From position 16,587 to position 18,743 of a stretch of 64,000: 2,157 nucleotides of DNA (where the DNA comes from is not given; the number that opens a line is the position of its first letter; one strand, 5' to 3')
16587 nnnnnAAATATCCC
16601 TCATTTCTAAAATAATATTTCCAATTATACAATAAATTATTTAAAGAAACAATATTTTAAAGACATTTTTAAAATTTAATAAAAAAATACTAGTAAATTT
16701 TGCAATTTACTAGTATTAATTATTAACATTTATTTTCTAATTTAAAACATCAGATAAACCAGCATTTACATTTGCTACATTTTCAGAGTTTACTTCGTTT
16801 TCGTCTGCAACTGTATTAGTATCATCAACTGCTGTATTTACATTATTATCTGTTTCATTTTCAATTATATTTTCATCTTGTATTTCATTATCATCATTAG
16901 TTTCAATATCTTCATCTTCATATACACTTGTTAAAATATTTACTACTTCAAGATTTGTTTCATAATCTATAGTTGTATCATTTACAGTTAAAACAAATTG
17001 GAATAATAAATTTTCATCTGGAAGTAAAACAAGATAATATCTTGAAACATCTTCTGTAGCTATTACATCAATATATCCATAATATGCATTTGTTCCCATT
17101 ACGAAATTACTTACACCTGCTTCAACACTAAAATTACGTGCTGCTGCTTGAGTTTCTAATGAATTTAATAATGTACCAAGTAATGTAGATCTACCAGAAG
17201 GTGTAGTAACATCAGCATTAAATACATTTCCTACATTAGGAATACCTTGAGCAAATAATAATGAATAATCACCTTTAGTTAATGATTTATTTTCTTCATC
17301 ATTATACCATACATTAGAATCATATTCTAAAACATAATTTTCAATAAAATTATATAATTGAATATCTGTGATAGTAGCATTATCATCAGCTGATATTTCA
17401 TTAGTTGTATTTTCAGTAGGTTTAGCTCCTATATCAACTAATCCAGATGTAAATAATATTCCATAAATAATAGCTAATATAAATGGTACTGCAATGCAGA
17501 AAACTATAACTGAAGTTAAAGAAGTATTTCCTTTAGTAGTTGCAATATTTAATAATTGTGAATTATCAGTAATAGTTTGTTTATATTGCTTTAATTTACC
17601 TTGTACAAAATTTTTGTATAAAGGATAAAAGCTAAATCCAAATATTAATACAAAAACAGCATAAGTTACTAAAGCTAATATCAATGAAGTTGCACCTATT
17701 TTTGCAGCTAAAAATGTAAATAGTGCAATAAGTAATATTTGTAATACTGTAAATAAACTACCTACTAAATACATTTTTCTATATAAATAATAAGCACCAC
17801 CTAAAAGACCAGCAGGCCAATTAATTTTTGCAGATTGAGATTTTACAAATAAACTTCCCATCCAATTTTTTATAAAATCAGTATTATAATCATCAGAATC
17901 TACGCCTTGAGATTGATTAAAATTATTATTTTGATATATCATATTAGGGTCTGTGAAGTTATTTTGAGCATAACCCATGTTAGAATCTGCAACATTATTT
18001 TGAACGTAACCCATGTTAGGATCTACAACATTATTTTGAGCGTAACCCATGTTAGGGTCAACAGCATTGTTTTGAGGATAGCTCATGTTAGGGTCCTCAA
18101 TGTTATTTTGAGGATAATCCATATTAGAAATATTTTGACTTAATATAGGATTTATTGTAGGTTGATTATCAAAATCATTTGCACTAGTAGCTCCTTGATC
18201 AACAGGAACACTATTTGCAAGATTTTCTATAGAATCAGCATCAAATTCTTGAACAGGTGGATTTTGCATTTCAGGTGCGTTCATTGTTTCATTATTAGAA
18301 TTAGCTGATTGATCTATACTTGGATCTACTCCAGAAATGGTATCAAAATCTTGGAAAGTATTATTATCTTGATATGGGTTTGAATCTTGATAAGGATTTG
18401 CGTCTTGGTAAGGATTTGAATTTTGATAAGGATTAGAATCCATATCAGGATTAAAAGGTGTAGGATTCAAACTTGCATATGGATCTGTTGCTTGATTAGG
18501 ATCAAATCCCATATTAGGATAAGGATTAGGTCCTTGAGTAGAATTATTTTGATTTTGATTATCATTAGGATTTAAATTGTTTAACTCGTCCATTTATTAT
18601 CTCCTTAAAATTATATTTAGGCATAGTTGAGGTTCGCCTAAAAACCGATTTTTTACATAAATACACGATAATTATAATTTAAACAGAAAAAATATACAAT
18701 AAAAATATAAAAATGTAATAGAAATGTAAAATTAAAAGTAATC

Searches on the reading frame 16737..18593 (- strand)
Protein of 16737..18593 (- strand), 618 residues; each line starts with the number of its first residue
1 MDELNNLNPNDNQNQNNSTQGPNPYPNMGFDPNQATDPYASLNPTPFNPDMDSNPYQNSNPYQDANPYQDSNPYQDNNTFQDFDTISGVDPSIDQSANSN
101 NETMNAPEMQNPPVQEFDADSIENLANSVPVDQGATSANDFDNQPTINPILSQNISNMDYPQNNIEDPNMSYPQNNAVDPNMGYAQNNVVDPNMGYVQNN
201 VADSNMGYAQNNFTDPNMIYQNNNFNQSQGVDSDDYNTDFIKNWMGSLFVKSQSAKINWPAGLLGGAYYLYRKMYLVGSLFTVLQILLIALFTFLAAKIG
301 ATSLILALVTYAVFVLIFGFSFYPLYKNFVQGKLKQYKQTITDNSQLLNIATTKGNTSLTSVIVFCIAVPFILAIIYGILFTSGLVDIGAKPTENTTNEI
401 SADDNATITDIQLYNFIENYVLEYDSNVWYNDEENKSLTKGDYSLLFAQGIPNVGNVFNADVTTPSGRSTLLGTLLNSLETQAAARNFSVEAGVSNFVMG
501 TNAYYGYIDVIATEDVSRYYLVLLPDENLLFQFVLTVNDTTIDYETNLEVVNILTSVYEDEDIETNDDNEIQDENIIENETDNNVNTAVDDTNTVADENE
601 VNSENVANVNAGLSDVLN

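Call 10: search_protein_families(library=pfam, proteins=[window:16737-18593:-], max_evalue=0.01)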
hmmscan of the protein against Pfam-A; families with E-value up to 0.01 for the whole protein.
window:16737-18593:- (618 aa): 1 family
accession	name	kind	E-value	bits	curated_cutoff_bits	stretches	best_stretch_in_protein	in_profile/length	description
PF10947.13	DUF2628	-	0.0021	18.9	23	1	254-315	20-77/93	Protein of unknown function (DUF2628)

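Call 32: search_protein_families(library=ncbifam, proteins=[window:16737-18593:-], max_evalue=0.01)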
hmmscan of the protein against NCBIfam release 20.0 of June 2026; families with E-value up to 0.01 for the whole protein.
window:16737-18593:- (618 aa): 0 families

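Call 90: search_protein_families(library=pfam, proteins=[window:16737-18593:-], max_evalue=0.1)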
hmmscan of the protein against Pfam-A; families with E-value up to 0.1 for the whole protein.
window:16737-18593:- (618 aa): 1 family
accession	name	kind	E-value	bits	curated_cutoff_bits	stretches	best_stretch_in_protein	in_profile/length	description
PF10947.13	DUF2628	-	0.0021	18.9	23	1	254-315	20-77/93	Protein of unknown function (DUF2628)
